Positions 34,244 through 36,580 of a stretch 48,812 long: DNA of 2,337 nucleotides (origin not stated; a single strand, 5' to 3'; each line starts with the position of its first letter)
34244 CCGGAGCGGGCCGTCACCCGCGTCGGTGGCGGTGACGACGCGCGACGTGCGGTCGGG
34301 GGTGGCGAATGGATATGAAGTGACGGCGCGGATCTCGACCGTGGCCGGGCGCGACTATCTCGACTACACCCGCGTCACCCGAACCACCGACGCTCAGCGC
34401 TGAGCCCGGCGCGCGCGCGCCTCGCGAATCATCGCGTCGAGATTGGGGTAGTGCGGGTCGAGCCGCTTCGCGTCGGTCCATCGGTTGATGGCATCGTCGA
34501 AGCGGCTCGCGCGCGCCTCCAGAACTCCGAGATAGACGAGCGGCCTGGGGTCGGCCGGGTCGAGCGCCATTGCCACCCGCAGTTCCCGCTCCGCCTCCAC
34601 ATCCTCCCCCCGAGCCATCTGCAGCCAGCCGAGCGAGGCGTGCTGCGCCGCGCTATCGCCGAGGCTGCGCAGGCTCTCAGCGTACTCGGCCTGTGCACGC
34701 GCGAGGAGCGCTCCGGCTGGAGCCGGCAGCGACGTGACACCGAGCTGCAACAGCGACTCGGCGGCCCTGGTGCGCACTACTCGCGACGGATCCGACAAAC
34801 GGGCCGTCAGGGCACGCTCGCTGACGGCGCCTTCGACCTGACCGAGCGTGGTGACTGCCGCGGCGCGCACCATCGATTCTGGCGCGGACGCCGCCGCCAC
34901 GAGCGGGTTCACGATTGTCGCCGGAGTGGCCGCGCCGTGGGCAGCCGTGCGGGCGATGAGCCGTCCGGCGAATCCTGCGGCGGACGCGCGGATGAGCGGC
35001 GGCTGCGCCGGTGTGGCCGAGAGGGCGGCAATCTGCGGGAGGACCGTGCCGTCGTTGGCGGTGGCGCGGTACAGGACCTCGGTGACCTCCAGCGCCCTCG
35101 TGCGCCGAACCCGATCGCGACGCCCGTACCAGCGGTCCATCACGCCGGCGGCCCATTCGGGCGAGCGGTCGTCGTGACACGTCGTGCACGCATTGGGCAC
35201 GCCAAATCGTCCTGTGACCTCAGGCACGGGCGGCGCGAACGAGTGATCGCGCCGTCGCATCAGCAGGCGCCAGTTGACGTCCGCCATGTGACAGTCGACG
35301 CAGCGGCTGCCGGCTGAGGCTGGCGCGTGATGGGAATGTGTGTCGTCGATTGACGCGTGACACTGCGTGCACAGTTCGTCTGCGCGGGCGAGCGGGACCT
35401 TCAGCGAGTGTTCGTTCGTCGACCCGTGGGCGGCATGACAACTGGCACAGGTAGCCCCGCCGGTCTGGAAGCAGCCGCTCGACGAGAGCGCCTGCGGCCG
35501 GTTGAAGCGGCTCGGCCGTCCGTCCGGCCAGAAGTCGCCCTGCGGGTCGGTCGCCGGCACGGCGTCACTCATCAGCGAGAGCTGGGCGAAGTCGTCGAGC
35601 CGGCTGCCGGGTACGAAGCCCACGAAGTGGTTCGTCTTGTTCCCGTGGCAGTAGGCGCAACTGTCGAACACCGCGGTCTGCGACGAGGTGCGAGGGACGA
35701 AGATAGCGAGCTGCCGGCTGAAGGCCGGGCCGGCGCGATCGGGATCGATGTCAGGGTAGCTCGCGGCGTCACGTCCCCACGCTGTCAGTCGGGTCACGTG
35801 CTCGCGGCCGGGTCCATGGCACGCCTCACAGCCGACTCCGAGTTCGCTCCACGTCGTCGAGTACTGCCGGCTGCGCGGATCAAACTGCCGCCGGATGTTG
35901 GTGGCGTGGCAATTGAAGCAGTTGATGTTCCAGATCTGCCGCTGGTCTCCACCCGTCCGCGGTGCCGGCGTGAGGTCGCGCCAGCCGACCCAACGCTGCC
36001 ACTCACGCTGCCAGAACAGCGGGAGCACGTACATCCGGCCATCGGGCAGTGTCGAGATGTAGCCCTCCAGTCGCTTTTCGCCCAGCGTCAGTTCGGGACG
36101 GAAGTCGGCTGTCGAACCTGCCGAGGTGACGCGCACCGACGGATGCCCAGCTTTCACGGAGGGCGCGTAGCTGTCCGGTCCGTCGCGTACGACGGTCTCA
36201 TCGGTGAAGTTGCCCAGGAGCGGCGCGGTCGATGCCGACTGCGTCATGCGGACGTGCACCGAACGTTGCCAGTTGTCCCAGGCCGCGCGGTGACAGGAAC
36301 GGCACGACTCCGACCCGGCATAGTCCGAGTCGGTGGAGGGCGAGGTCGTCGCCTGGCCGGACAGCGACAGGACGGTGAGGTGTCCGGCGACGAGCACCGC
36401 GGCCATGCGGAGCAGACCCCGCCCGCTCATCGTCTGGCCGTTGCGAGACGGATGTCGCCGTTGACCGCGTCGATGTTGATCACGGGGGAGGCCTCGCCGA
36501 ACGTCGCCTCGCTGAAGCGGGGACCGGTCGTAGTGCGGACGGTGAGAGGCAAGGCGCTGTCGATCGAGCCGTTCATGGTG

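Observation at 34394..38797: Apparent operon: Tat-PhoD, DUF4097-like secreted protein, and an octaheme cytochrome c fused to HEAT/TPR repeats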

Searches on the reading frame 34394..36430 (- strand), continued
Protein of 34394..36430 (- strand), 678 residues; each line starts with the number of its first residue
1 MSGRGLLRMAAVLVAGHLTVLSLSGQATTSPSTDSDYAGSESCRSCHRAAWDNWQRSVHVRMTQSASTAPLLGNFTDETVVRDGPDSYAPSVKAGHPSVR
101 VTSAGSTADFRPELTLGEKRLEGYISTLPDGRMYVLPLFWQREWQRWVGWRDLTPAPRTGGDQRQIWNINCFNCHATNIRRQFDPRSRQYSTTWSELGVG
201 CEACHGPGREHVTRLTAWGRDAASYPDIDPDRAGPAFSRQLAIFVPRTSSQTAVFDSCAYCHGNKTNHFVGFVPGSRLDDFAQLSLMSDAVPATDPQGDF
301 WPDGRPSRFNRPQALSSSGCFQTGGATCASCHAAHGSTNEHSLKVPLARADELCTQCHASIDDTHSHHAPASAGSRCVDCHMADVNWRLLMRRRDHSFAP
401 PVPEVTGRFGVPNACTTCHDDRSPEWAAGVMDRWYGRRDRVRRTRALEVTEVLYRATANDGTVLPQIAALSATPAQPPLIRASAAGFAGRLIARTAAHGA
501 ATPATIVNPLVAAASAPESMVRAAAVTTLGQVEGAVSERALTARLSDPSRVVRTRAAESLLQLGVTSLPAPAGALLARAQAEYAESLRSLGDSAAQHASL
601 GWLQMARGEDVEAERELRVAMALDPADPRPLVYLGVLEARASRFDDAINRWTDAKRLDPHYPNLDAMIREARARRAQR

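Call 61: find_encoding_contigs(protein=P0010, flank=10000, max_places=2)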
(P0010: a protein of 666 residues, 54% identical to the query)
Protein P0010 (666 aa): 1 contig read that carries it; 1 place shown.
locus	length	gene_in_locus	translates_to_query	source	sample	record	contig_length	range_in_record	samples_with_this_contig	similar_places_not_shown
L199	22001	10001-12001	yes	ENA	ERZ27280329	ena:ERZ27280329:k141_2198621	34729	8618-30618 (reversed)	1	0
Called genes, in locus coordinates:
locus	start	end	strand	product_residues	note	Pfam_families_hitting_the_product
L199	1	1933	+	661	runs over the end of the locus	PF13185:GAF_2 (weak), PF01590:GAF, PF00158:Sigma54_activat, PF14532:Sigma54_activ_2, PF00004:AAA, PF07728:AAA_5, PF25601:AAA_lid_14, PF02954:HTH_8, +4 more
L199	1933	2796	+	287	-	PF00561:Abhydrolase_1, PF12697:Abhydrolase_6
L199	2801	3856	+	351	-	-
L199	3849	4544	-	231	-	-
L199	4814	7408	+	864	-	PF17900:Peptidase_M1_N, PF01433:Peptidase_M1, PF11838:ERAP1_C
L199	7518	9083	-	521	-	PF00596:Aldolase_II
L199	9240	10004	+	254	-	PF13349:DUF4097 (weak)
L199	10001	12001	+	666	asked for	PF14522:Cytochrome_C7 (faint), PF13435:Cytochrome_C554 (faint), PF09699:Paired_CXXCH_1 (weak), PF13646:HEAT_2, PF07719:TPR_2 (faint), PF13414:TPR_11 (faint)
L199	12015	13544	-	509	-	PF00884:Sulfatase (faint), PF01663:Phosphodiest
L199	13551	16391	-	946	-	PF13620:CarboxypepD_reg, PF13715:CarbopepD_reg_2, PF17210:SdrD_B (weak)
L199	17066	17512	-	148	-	PF01592:NifU_N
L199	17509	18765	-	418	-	PF00155:Aminotran_1_2, PF00266:Aminotran_5, PF01212:Beta_elim_lyase, PF03841:SelA (faint)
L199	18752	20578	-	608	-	PF13473:Cupredoxin_1 (faint), PF02683:DsbD_TM, PF13386:DsbD_2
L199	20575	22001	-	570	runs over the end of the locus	-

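Call 62: find_encoding_contigs(protein=P0007, flank=10000, max_places=2)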
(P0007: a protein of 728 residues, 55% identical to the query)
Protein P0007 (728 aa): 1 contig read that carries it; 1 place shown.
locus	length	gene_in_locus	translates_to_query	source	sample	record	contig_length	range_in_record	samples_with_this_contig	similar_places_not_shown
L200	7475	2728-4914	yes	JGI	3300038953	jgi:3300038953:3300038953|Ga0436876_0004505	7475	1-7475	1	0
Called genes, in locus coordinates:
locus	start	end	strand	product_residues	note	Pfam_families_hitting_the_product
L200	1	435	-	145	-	?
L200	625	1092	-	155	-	PF00582:Usp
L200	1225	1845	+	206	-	PF13783:DUF4177 (faint)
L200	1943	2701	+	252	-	PF13349:DUF4097 (faint)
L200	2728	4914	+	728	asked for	PF02335:Cytochrom_C552 (faint), PF14522:Cytochrome_C7 (faint), PF13435:Cytochrome_C554 (faint), PF09699:Paired_CXXCH_1, PF13646:HEAT_2 (weak), PF07719:TPR_2 (faint)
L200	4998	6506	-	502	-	PF00884:Sulfatase (faint), PF01663:Phosphodiest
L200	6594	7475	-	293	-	?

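Call 77: find_encoding_contigs(protein=P0003, flank=10000, max_places=2)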
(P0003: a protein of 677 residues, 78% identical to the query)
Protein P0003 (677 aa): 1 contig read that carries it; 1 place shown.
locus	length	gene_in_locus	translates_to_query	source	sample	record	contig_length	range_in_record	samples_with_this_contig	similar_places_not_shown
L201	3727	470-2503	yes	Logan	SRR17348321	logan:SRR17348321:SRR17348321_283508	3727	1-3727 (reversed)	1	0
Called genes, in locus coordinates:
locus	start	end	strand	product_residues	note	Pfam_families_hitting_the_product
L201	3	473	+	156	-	?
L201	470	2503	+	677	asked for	PF14537:Cytochrom_c3_2 (faint), PF02335:Cytochrom_C552 (faint), PF13435:Cytochrome_C554 (faint), PF14522:Cytochrome_C7 (faint), PF09699:Paired_CXXCH_1 (weak), PF13646:HEAT_2 (weak)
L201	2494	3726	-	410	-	?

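Call 78: find_encoding_contigs(protein=P0008, flank=10000, max_places=2)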
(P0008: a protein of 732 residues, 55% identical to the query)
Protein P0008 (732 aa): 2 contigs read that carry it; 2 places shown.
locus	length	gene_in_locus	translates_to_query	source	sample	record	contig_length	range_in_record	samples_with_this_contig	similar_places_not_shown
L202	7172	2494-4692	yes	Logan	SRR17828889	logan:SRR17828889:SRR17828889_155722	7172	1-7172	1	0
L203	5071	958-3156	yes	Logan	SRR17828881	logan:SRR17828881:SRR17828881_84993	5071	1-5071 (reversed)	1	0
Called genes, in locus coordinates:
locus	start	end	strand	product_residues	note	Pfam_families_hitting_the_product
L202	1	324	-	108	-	?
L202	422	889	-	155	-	PF00582:Usp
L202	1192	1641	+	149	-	-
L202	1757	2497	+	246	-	PF13349:DUF4097 (faint)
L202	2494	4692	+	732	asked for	PF22113:Mtrc-MtrF_II-IV_dom (faint), PF13435:Cytochrome_C554 (faint), PF14522:Cytochrome_C7 (faint), PF09699:Paired_CXXCH_1, PF13646:HEAT_2 (weak), PF07719:TPR_2 (faint), PF13414:TPR_11 (faint)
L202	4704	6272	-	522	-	PF00884:Sulfatase (faint), PF01663:Phosphodiest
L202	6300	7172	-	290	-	?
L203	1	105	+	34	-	?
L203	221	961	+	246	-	PF13349:DUF4097 (faint)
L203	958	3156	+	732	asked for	PF22113:Mtrc-MtrF_II-IV_dom (faint), PF13435:Cytochrome_C554 (faint), PF14522:Cytochrome_C7 (faint), PF09699:Paired_CXXCH_1, PF13646:HEAT_2 (weak), PF07719:TPR_2 (faint), PF13414:TPR_11 (faint)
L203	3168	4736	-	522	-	PF00884:Sulfatase (faint), PF01663:Phosphodiest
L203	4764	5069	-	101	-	?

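Call 87: find_encoding_contigs(protein=window:34394-36430:-, flank=3000, max_places=4)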
Protein window:34394-36430:- (678 aa): 20 contigs read that carry it; 4 places shown.
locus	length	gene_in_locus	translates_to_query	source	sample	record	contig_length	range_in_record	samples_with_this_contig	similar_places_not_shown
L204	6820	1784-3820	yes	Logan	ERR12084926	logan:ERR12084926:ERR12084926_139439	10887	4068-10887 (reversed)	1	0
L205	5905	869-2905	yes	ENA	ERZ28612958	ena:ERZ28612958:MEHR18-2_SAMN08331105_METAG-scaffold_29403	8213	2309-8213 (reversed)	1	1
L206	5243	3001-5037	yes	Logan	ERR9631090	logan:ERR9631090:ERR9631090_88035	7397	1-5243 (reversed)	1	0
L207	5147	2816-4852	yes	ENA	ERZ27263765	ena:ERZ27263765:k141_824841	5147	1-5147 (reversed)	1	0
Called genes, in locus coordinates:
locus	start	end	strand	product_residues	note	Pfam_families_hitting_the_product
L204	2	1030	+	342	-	?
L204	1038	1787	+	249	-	PF13349:DUF4097 (weak)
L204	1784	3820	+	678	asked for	PF14522:Cytochrome_C7 (faint), PF13435:Cytochrome_C554 (faint), PF09699:Paired_CXXCH_1, PF13646:HEAT_2 (weak)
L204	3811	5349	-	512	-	PF01663:Phosphodiest, PF00884:Sulfatase (weak)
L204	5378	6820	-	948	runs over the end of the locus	PF13620:CarboxypepD_reg, PF25183:OMP_b-brl_4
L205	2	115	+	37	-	?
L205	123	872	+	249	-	PF13349:DUF4097 (weak)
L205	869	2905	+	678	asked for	PF14522:Cytochrome_C7 (faint), PF13435:Cytochrome_C554 (faint), PF09699:Paired_CXXCH_1, PF13646:HEAT_2 (weak)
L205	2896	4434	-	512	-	PF00884:Sulfatase (faint), PF01663:Phosphodiest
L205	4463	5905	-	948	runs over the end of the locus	PF13620:CarboxypepD_reg, PF25183:OMP_b-brl_4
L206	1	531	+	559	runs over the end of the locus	PF02541:Ppx-GppA, PF21447:Ppx-GppA_III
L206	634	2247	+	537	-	PF16655:PhoD_N, PF09423:PhoD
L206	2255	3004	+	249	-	PF13349:DUF4097 (weak)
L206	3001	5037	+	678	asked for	PF14522:Cytochrome_C7 (faint), PF13435:Cytochrome_C554 (faint), PF09699:Paired_CXXCH_1, PF13646:HEAT_2 (weak)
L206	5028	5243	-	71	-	?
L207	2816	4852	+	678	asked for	PF14522:Cytochrome_C7 (faint), PF13435:Cytochrome_C554 (faint), PF09699:Paired_CXXCH_1, PF13646:HEAT_2 (weak)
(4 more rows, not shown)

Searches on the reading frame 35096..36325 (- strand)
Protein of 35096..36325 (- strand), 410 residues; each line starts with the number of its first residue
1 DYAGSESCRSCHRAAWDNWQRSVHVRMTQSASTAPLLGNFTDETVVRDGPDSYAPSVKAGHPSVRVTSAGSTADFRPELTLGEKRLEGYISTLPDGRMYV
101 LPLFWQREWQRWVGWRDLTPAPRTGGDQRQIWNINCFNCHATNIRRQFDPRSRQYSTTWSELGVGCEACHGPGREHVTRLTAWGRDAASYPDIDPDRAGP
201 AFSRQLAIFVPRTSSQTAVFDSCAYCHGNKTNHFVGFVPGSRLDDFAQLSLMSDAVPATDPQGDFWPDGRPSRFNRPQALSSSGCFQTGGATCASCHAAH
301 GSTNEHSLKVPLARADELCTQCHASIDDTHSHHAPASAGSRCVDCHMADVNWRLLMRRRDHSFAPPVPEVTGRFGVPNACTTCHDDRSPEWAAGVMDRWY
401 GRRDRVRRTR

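Call 47: search_solved_structures(query=window:35096-36325:-, max_evalue=1, show_alignments=2)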
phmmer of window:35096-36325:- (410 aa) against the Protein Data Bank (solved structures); distinct sequences matched with E-value up to 1: 7.
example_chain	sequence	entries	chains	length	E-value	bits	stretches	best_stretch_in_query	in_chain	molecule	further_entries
6i5b_A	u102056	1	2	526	3.7e-12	49.1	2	1-309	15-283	Uncharacterized protein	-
6qvm_A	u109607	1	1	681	0.00071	21.8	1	128-177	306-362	Multiheme cytochrome cf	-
1bvb_A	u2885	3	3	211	0.0022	20.2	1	136-175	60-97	CYTOCHROME C-554 | CYTOCHROME C554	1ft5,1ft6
6r2q_A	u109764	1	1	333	0.013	17.7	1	292-333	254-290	Cystathionine beta-synthase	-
8k9e_A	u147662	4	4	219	0.21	13.7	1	306-378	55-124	Cytochrome c7-like domain-containing protein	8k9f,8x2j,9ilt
8rv0_Y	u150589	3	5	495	0.36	12.9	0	328-394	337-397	Octaheme cytochrome c nitrite reductase | Octaheme nitrite c cytochrome c reductase | Octaheme nitrite reductase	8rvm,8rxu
7qxw_v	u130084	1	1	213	0.37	12.9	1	262-316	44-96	AN1-type zinc finger protein 5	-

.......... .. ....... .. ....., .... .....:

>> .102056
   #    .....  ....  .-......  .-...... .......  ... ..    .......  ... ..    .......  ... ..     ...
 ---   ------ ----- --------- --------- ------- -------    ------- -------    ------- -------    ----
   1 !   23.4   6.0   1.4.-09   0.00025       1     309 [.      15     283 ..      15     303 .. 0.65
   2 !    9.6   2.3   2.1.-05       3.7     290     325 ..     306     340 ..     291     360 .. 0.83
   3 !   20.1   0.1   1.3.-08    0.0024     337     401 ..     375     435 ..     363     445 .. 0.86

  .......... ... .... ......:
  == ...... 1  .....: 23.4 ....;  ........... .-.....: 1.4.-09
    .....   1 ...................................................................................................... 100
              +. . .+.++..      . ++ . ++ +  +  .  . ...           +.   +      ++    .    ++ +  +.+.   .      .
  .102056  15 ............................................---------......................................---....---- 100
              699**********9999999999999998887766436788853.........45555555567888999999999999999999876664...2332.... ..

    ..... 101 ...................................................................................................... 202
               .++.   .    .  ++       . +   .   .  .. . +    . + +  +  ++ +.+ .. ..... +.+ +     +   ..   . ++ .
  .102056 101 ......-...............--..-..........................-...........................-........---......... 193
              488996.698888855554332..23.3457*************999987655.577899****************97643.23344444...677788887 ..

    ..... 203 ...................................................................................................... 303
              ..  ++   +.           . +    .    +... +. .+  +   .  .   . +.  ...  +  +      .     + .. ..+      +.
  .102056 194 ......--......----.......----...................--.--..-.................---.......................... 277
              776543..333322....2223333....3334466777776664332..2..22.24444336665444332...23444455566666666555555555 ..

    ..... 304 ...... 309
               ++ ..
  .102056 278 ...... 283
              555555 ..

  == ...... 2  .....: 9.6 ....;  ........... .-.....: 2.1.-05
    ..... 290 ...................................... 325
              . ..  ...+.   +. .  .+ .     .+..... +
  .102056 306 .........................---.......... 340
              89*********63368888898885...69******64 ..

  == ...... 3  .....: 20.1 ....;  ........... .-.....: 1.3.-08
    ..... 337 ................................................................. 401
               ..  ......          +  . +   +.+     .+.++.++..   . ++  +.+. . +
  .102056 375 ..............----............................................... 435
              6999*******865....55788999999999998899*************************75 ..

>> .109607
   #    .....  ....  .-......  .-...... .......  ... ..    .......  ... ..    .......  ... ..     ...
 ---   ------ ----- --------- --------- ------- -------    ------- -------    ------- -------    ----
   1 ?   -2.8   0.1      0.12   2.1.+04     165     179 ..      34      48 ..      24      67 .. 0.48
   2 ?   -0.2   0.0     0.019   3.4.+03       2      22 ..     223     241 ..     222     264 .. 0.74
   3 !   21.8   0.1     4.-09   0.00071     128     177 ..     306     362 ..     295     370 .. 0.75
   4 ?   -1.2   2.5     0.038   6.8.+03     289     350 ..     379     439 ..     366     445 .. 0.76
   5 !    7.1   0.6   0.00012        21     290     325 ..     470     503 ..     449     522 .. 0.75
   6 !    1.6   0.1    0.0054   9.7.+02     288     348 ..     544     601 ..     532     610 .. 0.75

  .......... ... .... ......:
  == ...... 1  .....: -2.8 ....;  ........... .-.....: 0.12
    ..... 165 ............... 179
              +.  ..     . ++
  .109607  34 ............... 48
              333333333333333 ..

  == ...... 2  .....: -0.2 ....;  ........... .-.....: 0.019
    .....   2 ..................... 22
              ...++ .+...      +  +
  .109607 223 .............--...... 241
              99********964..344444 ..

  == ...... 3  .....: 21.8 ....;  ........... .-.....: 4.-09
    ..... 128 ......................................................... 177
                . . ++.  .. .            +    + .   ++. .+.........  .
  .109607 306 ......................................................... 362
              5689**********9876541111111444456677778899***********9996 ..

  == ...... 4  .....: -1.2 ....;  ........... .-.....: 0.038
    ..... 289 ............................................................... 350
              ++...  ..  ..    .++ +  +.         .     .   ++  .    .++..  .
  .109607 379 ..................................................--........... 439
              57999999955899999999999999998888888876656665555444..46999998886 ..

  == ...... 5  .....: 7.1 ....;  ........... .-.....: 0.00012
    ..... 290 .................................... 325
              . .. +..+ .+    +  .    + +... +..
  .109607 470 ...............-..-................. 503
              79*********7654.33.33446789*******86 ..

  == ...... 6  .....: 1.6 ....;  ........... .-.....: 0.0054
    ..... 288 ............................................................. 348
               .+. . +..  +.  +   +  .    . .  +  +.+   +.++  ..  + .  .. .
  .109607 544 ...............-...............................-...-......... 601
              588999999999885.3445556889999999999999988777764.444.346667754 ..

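Call 79: predict_structure(alignment_id=A5)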
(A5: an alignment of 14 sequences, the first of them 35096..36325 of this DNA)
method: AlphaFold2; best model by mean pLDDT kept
length: 410 residues; sequences in the alignment: 14
mean_pLDDT: 43.6   pTM: 0.36
mean pLDDT of the five models: 43.6, 38.5, 37.7, 37.6, 36.8
residues with pLDDT >= 90: 0; 70-90: 40; 50-70: 80; < 50: 290
segments of 3 or more residues with pLDDT < 50: 1-5, 7-12, 14-16, 18-27, 96-98, 119-148, 153-177, 207-410
pLDDT, mean of each block of 10 residues (from residue 1): 39 47 46 59 74 82 81 76 57 55 67 59 42 36 42 44 30 46 63 57 53 44 35 28 28 31 34 34 29 30 27 29 31 33 25 24 29 29 33 40 38
secondary structure, 60 per line:
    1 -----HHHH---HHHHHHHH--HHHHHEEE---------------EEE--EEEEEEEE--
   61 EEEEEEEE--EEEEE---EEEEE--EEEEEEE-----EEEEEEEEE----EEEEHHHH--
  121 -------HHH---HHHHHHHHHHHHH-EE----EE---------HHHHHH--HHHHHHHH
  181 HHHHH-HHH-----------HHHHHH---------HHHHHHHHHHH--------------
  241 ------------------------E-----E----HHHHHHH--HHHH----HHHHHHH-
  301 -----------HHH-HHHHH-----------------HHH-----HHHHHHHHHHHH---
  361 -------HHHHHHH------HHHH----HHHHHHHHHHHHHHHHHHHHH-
elements in order: H6-9 H13-20 H23-27 E28-30 E46-48 E51-58 E61-68 E71-75 E79-83 E86-92 E98-106 E111-114 H115-118 H134-146 H165-170 H173-185 H201-206 H216-226 H276-282 H285-288 H293-299 H316-320 H346-357 H368-374 H381-384 H389-409

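Call 80: search_solved_structures(query=A5, max_evalue=0.1, show_alignments=1)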
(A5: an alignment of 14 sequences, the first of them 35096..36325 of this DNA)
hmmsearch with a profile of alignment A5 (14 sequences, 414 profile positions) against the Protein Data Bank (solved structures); distinct sequences matched with E-value up to 0.1: 4.
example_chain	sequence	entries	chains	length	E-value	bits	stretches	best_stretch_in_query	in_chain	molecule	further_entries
6i5b_A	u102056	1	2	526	5e-18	68.4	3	133-181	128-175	Uncharacterized protein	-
6r2q_A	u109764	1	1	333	9.4e-08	34.5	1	293-353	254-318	Cystathionine beta-synthase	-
6qvm_A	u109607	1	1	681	5.7e-07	31.9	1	128-179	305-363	Multiheme cytochrome cf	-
1bvb_A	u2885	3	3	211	2.3e-05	26.7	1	136-203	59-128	CYTOCHROME C-554 | CYTOCHROME C554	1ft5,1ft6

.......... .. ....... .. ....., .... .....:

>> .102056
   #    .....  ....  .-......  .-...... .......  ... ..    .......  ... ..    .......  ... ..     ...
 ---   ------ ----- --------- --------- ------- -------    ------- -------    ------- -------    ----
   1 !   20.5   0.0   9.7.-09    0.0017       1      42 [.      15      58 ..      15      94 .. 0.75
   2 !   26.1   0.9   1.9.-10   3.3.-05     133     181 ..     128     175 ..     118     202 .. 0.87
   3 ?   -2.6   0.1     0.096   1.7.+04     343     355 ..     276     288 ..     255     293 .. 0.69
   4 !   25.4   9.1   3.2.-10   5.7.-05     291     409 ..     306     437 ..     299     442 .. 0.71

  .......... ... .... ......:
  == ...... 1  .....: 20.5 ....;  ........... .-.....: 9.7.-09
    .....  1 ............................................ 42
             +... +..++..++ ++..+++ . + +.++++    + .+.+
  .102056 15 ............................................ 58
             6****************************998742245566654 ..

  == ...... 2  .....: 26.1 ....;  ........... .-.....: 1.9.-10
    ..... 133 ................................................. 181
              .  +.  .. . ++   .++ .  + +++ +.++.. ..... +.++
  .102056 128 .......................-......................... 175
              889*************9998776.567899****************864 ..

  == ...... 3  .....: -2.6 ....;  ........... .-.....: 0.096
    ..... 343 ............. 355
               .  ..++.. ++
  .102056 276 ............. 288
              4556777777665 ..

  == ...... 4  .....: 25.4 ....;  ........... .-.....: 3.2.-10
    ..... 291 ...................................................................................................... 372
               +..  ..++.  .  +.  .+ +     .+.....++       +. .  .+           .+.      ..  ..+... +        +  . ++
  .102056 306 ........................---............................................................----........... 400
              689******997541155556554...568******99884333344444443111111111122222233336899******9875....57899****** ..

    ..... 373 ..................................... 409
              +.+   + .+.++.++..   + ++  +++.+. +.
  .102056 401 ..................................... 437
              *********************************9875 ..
